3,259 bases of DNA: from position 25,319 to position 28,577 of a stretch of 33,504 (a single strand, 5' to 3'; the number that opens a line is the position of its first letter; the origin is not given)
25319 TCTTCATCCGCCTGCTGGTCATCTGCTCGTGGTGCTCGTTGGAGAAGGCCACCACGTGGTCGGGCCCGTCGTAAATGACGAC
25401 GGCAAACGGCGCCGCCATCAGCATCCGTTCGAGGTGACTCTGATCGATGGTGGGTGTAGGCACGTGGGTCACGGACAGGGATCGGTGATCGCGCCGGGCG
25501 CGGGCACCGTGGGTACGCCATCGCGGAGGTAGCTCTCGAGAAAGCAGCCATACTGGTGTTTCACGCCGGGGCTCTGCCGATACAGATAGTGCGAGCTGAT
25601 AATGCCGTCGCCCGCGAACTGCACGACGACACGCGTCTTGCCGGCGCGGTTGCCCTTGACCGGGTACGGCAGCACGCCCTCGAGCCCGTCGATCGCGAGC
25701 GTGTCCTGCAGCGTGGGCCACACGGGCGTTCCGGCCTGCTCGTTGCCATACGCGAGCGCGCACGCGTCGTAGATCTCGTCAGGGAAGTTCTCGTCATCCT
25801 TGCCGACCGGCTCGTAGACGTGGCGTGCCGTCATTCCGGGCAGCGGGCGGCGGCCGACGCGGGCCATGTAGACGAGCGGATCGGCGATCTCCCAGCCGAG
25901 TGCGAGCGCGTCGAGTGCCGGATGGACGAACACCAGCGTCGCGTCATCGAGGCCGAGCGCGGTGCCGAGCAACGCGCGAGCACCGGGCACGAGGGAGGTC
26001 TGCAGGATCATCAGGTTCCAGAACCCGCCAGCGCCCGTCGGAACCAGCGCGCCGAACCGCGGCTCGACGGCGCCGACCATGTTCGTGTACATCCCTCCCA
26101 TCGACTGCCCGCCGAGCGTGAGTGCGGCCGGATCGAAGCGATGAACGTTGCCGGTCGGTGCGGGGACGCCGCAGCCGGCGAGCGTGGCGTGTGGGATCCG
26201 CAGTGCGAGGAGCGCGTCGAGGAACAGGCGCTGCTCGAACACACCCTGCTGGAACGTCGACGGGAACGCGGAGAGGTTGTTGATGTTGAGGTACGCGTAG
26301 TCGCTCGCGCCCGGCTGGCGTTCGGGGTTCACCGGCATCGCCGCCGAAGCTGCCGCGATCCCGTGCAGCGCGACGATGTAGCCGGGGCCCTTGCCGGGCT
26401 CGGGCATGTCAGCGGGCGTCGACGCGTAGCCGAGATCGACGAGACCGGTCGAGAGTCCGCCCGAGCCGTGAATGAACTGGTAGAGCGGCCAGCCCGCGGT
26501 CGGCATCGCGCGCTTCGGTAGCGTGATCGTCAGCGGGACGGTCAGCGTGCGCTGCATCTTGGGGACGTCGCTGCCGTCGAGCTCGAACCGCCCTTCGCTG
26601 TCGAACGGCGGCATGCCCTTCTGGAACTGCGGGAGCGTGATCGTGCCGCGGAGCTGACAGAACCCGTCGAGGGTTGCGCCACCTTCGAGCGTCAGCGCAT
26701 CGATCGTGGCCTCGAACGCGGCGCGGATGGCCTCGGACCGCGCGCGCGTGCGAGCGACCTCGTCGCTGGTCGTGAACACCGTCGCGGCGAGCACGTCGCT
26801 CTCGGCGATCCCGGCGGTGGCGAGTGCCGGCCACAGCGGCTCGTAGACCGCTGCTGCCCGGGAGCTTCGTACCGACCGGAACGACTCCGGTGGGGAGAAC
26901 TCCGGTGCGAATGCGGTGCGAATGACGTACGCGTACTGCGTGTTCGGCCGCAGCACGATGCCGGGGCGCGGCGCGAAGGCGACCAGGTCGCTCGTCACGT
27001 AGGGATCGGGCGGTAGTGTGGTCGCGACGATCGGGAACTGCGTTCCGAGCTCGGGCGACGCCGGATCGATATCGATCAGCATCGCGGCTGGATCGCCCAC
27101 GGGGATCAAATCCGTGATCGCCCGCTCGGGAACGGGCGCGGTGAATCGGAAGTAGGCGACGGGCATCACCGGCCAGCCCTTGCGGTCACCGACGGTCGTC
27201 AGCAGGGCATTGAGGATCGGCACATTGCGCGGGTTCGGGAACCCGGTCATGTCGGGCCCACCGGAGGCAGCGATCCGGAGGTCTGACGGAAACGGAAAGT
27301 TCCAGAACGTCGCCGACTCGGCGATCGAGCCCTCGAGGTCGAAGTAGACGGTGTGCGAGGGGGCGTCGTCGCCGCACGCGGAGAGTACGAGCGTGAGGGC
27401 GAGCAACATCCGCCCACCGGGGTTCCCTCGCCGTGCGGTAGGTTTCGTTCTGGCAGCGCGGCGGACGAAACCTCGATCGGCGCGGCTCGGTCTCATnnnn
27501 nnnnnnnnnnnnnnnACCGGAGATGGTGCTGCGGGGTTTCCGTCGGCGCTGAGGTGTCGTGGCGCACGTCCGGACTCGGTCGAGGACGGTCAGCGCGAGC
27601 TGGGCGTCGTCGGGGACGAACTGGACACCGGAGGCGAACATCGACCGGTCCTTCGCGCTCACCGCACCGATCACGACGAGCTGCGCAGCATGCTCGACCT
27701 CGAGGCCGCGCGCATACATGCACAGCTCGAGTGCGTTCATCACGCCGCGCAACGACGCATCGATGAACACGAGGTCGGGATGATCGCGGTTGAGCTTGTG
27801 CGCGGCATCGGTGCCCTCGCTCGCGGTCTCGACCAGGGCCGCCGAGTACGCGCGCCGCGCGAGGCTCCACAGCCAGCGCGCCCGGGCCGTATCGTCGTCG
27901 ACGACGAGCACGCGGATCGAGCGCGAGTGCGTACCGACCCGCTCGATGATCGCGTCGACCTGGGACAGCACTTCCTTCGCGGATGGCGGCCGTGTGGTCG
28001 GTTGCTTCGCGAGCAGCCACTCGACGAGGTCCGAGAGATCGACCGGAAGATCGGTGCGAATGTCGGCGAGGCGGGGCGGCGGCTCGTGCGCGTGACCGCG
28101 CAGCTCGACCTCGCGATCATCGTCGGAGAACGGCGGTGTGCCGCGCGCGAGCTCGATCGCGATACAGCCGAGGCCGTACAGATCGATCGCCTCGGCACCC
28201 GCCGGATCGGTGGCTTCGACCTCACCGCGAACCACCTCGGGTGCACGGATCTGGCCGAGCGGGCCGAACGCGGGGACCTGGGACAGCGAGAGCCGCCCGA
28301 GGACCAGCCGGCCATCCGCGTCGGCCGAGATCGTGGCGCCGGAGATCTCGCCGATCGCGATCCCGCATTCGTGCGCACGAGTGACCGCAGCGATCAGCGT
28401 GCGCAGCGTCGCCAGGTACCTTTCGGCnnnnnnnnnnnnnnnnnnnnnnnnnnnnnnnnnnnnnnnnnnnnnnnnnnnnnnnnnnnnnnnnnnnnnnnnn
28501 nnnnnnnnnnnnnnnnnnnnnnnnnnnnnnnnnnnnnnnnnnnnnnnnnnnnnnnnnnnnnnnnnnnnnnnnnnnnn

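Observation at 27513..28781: Ser/Thr pseudokinase fused to a receiver domain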

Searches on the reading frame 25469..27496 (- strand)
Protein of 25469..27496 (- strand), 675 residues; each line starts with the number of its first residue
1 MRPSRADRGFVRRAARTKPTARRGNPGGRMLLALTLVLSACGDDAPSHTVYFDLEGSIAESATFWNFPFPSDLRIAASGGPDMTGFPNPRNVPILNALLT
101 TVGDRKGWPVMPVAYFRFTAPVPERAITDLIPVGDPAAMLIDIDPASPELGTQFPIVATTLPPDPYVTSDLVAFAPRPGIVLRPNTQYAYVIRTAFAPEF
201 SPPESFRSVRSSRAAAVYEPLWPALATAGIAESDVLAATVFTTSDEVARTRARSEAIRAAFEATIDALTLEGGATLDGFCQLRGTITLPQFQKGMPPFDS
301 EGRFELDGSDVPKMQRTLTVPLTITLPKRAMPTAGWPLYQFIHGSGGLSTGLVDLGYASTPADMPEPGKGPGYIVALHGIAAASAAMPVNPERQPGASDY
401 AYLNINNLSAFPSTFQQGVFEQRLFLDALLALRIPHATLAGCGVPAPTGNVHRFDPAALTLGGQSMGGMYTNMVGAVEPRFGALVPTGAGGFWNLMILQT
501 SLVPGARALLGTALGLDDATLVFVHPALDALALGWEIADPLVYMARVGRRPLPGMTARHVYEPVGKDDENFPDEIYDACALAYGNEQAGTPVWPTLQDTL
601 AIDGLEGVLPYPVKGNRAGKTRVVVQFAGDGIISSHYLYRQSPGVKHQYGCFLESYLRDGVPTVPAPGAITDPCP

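Call 16: search_protein_families(library=pfam, proteins=[window:25469-27496:-], max_evalue=0.001)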
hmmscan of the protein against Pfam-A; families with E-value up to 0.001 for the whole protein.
window:25469-27496:- (675 aa): 0 families

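Call 54: search_solved_structures(query=window:25469-27496:-, max_evalue=1)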
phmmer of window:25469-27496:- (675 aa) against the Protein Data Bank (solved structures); distinct sequences matched with E-value up to 1: 1.
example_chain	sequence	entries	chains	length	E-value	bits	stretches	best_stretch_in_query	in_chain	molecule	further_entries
9rug_L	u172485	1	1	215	0.78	11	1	150-217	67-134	LB_DQB0303_A Light chain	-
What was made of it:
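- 25469..27496 (-): Downstream same-strand neighbour: lipoprotein of unknown family (lipobox LSAC, GQSMG motif). The ORF starts 16 nt after the target stop; the likelier start is 27409. No Pfam or PDB match (calls 16, 54).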

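Call 65: search_protein_families(library=padloc, proteins=[window:25469-27496:-], max_evalue=0.001)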
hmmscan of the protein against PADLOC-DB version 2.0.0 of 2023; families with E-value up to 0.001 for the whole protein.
window:25469-27496:- (675 aa): 0 families
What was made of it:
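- Tried and rejected: The downstream lipoprotein has no Pfam, PADLOC or PDB match (calls 16, 54, 65).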

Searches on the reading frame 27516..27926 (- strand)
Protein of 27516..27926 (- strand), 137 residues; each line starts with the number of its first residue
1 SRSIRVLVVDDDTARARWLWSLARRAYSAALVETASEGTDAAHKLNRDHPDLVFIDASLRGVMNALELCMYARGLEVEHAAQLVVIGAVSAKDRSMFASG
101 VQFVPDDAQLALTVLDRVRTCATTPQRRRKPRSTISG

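Call 38: search_solved_structures(query=window:27516-27926:-, max_evalue=1, show_alignments=5)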
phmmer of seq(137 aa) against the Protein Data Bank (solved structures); distinct sequences matched with E-value up to 1: 83 (the best 60 are shown).
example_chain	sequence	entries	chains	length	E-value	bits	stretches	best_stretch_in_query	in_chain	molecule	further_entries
3nhz_A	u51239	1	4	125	0.00014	25.2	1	5-74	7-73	Two component system transcriptional regulator mtrA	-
3lte_A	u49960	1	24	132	0.00025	24.4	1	2-100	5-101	Response regulator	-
9g85_A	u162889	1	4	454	0.00029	24.2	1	3-91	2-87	Response regulator PleD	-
2wb4_A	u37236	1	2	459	0.0003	24.1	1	3-91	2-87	DIGUANYLATE CYCLASE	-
9g86_A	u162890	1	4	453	0.0004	23.7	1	3-91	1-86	Response regulator PleD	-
1mvo_A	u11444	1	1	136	0.00041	23.7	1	5-76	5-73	PhoP response regulator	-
1w25_A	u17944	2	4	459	0.00042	23.6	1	3-91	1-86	STALKED-CELL DIFFERENTIATION CONTROLLING PROTEIN | RESPONSE REGULATOR PLED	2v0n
2gwr_A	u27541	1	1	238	0.0005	23.4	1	5-74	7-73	DNA-binding response regulator mtrA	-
2gkg_A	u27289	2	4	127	0.0012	22.2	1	3-99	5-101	response regulator homolog | Response regulator FrzS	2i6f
2nt4_A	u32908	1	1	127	0.0016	21.7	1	3-88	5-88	Response regulator homolog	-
2nt3_A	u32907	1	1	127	0.0019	21.5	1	3-87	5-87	Response regulator homolog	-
9ckx_A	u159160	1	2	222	0.0046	20.3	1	4-89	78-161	Ubiquitin-domain-containing protein,Response regulator FrzS,Vesicle-associated membrane pr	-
6is1_A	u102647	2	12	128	0.0068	19.7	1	5-107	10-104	Response regulator ArlR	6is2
6is3_C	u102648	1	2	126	0.0073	19.6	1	5-107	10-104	Response regulator ArlR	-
2ayz_A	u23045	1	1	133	0.0089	19.3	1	4-103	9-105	Sensor kinase protein rcsC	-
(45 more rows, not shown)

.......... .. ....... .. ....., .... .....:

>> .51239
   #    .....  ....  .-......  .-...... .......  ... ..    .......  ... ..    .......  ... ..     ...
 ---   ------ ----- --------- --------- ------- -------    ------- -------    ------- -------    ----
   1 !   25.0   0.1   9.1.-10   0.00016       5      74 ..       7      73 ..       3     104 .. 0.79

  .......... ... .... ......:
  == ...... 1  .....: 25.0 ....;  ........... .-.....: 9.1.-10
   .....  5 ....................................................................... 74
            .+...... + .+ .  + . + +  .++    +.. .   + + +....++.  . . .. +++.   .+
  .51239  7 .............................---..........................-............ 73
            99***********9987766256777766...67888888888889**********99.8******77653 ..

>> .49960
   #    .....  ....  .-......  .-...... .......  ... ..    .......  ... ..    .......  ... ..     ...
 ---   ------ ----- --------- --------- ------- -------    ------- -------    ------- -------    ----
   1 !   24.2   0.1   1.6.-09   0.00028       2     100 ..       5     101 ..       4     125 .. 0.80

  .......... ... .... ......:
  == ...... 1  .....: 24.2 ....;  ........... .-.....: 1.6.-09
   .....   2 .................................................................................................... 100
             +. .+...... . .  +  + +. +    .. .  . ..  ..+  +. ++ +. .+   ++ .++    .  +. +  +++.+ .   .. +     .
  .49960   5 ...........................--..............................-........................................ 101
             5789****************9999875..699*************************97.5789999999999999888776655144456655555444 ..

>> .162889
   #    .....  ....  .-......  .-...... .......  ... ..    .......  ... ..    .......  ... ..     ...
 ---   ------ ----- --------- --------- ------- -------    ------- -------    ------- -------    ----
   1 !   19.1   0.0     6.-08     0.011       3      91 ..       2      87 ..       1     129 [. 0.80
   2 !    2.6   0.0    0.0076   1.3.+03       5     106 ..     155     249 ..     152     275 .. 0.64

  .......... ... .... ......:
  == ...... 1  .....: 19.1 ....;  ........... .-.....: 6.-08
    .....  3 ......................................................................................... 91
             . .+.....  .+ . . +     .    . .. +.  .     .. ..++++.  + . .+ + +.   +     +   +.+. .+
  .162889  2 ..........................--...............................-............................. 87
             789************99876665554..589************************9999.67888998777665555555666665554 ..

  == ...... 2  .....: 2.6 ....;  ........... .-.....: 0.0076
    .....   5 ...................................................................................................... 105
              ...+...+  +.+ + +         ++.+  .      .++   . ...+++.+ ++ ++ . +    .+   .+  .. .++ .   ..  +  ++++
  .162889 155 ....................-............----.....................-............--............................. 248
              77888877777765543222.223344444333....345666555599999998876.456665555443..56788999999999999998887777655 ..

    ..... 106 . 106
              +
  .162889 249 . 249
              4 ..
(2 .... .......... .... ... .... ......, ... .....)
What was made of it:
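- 27558..27914 (-): CheY-like receiver fold, residues 290-408, (beta-alpha)5. PDB hits MtrA, PleD and FrzS (call 38).
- On Response-regulator receiver (REC, Pfam PF00072): MtrA, PleD and FrzS hits (call 38).
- Checked: phmmer against PDB gives MtrA E=1.4e-4, PleD E=3e-4 and FrzS E=1.2e-3 (call 38).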

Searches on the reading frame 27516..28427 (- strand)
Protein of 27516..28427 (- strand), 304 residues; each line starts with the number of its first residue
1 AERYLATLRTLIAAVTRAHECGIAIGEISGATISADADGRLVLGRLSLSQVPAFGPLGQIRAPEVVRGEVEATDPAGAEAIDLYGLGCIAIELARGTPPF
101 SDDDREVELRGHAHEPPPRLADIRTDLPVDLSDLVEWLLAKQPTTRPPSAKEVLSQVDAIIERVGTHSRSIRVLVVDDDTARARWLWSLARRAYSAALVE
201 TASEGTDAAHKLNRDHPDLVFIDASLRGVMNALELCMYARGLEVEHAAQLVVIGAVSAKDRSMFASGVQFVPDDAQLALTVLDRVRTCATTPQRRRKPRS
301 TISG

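Call 18: find_homologous_proteins(query=window:27516-28427:-, max_evalue=1e-10)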
Query seq(304 aa) (304 aa): 485 proteins with E <= 1e-10 among 8000 candidates; the best 120 are listed.
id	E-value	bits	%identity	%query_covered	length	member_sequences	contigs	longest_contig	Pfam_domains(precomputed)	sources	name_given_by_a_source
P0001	7.3e-183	624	95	100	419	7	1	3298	PF00069.32,PF00072.31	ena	-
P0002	7.4e-175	598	90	100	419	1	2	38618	PF00069.32,PF00072.31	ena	-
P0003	4.6e-173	592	89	100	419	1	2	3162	PF00069.32,PF00072.31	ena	-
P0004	8.5e-172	588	89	100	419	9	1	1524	PF00069.32,PF00072.31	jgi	-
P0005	8.6e-171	585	88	100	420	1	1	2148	PF00069.32,PF00072.31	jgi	jgi:CheY-like chemotaxis protein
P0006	1.9e-170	584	88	100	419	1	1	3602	PF00069.32,PF00072.31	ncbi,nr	ncbi:MAG: hypothetical protein H0T42_03715 [Deltaproteobacteria bacterium]|nr:hypothetical protein [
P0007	3.3e-169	580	87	100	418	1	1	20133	PF00069.32,PF00072.31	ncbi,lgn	-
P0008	8.0e-163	559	84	100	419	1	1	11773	PF00069.32,PF00072.31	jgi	-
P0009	9.9e-162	555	83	100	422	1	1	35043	PF00069.32,PF00072.31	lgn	-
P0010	3.2e-151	521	78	99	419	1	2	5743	PF00069.32,PF00072.31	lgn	-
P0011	7.4e-151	519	79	100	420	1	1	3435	PF00069.32,PF00072.31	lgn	-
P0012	3.1e-150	517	79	100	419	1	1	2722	PF00069.32,PF00072.31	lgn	-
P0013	2.8e-149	514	77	100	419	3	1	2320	PF00069.32,PF00072.31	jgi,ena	-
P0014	2.1e-148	511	76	100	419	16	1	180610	PF00069.32,PF00072.31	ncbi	ncbi:MAG: protein kinase domain-containing protein [Kofleriaceae bacterium]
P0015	2.9e-148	511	76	100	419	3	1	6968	PF00069.32,PF00072.31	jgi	jgi:CheY-like chemotaxis protein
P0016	6.6e-147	506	76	100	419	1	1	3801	PF00069.32,PF00072.31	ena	-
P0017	2.3e-145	501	77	100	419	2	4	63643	PF00069.32,PF00072.31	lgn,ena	-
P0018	8.7e-144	496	76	99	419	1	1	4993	PF00069.32,PF00072.31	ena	-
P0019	4.6e-142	490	76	100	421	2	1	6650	PF00069.32,PF00072.31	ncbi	-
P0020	1.7e-141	489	75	99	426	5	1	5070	PF00069.32,PF00072.31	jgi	jgi:serine/threonine protein kinase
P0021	7.4e-141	487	75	99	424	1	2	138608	PF00069.32,PF00072.31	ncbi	-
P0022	1.3e-140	486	77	100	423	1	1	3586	PF00069.32,PF00072.31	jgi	jgi:serine/threonine protein kinase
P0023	2.2e-140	485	75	100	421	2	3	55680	PF00069.32,PF00072.31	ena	-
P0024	3.6e-140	484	74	100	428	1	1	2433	PF00069.32,PF00072.31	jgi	jgi:CheY-like chemotaxis protein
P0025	5.8e-140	484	74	99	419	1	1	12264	PF00069.32,PF00072.31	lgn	-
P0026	6.6e-140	483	74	100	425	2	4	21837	PF00069.32,PF00072.31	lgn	-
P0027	9.1e-140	483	74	99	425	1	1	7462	PF00069.32,PF00072.31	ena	-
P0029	1.5e-139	482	73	99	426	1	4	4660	PF00069.32,PF00072.31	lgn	-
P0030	1.6e-139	482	74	99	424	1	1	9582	PF00069.32,PF00072.31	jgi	jgi:serine/threonine protein kinase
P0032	2.2e-139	482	74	99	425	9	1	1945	PF00069.32,PF00072.31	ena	-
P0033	2.5e-139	481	74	100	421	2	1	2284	PF00069.32,PF00072.31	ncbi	-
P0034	3.5e-139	481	73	100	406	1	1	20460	PF00069.32,PF00072.31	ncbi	ncbi:hypothetical protein BH11MYX3_BH11MYX3_13220 [soil metagenome]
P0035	4.9e-139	481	74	100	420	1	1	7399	PF00069.32,PF00072.31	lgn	-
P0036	5.6e-139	480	74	99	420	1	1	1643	PF00069.32,PF00072.31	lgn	-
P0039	1.7e-138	479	74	99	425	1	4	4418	PF00069.32,PF00072.31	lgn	-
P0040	2.7e-138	478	73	100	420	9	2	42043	PF00069.32,PF00072.31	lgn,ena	-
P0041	3.2e-138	478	73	99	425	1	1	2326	PF00069.32,PF00072.31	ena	-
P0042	4.6e-138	477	73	100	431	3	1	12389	PF00069.32,PF00072.31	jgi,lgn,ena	-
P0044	8.5e-138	476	75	99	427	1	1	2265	PF00069.32,PF00072.31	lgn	-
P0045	9.7e-138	476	73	100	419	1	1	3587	PF00069.32,PF00072.31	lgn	-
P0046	9.8e-138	476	74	99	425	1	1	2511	PF00069.32,PF00072.31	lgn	-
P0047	1.1e-137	476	73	100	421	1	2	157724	PF00069.32,PF00072.31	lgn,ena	-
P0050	2.2e-137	475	74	100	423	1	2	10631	PF00069.32,PF00072.31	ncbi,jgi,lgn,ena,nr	ncbi:MAG: serine/threonine protein kinase [Deltaproteobacteria bacterium]|nr:serine/threonine protei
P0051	3.7e-137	474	73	100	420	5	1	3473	PF00069.32,PF00072.31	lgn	-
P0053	5.3e-137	474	73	100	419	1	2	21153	PF00069.32,PF00072.31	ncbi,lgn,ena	-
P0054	1.3e-136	473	72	100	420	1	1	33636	PF00069.32,PF00072.31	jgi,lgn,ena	-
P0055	5.4e-136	471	69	100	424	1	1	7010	PF00069.32,PF00072.31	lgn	-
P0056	6.3e-136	470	72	100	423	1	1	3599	PF00069.32,PF00072.31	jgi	-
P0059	1.6e-135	469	72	99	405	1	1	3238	PF00069.32,PF00072.31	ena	-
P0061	2.6e-135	468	72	100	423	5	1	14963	PF00069.32,PF00072.31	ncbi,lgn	-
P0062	3.2e-135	468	73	99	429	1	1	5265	PF00069.32,PF00072.31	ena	-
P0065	9.5e-135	466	72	100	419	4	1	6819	PF00069.32,PF00072.31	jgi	jgi:CheY-like chemotaxis protein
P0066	1.0e-134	466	71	99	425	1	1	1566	PF00069.32,PF00072.31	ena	-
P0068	1.2e-134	466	71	100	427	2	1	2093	PF00069.32,PF00072.31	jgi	-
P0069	2.4e-134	465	72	100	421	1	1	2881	PF00069.32,PF00072.31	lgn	-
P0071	3.8e-134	464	70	100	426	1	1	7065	PF00069.32,PF00072.31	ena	-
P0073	5.3e-134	464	71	99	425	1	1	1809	PF00069.32,PF00072.31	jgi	jgi:CheY-like chemotaxis protein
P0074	6.1e-134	464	73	99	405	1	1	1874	PF00069.32,PF00072.31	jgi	jgi:CheY-like chemotaxis protein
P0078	2.0e-133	462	71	99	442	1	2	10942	PF00069.32,PF00072.31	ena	-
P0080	4.0e-133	461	72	100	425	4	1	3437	PF00069.32,PF00072.31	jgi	jgi:serine/threonine protein kinase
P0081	4.6e-133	461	71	100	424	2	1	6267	PF00069.32,PF00072.31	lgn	-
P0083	4.9e-133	461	69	99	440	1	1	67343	PF00069.32,PF00072.31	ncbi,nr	ncbi:MAG: serine/threonine-protein kinase [Kofleriaceae bacterium]|nr:serine/threonine-protein kinas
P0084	5.0e-133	461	72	100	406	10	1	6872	PF00069.32,PF00072.31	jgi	jgi:serine/threonine-protein kinase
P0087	8.6e-133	460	70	100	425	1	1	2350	PF00069.32,PF00072.31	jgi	jgi:serine/threonine protein kinase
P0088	9.1e-133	460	71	100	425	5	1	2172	PF00069.32,PF00072.31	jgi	jgi:CheY-like chemotaxis protein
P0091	1.9e-132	459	70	99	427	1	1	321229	PF00069.32,PF00072.31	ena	-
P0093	2.6e-132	458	71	100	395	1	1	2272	PF00069.32,PF00072.31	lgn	-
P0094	3.0e-132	458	73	100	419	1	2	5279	PF00069.32,PF00072.31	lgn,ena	-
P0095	3.4e-132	458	72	93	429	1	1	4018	PF00069.32,PF00072.31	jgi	jgi:serine/threonine-protein kinase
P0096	4.3e-132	458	69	99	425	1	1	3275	PF00069.32,PF00072.31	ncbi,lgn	-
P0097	5.4e-132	457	72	100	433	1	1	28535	PF00069.32,PF00072.31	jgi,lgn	jgi:serine/threonine-protein kinase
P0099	7.1e-132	457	72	100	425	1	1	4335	PF00069.32,PF00072.31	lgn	-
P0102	1.4e-131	456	72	99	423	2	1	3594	PF00069.32,PF00072.31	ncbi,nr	ncbi:MAG: response regulator [Deltaproteobacteria bacterium]|nr:response regulator [Deltaproteobacte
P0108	3.2e-131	455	69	99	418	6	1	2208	PF00069.32,PF00072.31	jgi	-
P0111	4.5e-131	454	70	100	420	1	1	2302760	PF00069.32,PF00072.31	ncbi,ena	-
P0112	4.7e-131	454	69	99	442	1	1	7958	PF00069.32,PF00072.31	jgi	jgi:CheY-like chemotaxis protein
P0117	1.6e-130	453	69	99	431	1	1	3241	PF00069.32,PF00072.31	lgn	-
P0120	1.9e-130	452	70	100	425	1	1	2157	PF00069.32,PF00072.31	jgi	jgi:CheY-like chemotaxis protein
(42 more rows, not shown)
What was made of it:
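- At least 485 proteins match at E<=1e-10 (call 18).
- Tried and rejected: A 304-aa C-terminal query then worked (call 18).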
